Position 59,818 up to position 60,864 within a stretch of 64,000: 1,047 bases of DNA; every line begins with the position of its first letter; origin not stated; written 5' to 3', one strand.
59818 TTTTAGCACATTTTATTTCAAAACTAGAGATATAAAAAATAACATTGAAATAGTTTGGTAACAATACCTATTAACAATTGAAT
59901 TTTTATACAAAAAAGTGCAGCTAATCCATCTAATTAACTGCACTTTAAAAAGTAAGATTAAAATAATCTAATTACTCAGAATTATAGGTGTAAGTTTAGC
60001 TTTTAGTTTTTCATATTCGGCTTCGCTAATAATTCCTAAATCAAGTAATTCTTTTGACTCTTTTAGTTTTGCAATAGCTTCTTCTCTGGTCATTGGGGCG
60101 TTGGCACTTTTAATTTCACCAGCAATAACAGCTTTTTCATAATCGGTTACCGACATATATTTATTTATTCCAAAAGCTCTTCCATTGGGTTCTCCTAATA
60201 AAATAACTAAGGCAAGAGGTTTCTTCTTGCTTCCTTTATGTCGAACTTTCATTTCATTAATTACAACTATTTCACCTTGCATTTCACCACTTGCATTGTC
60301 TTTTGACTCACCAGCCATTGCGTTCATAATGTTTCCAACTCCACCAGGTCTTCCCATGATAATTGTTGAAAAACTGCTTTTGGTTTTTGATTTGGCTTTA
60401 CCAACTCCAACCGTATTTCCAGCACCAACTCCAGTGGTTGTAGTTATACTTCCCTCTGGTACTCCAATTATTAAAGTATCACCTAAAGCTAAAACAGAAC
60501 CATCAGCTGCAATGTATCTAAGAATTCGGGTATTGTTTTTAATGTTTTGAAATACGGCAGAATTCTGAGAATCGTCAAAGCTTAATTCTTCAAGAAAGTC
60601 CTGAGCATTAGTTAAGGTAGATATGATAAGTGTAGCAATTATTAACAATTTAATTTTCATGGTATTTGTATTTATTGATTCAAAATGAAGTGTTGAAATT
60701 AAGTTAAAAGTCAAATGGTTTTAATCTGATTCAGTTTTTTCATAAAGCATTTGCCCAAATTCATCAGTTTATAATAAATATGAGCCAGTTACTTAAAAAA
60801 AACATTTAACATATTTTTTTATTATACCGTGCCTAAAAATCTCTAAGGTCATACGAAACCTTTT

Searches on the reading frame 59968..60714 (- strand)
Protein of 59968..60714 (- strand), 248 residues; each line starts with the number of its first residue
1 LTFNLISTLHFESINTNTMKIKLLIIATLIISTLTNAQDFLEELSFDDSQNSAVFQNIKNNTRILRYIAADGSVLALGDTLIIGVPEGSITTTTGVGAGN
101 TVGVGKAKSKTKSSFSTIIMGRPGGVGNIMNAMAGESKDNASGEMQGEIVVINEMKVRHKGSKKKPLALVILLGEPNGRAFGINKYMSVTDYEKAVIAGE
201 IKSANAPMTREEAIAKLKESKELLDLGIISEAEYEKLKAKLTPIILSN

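Call 66: search_protein_families(library=pfam, proteins=[window:59968-60714:-])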
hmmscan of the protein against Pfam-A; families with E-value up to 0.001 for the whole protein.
window:59968-60714:- (248 aa): 1 family
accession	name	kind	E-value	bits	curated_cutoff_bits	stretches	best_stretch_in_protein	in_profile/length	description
PF09851.14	SHOCT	-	0.00014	21.9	27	1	221-241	7-27/28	Short C-terminal domain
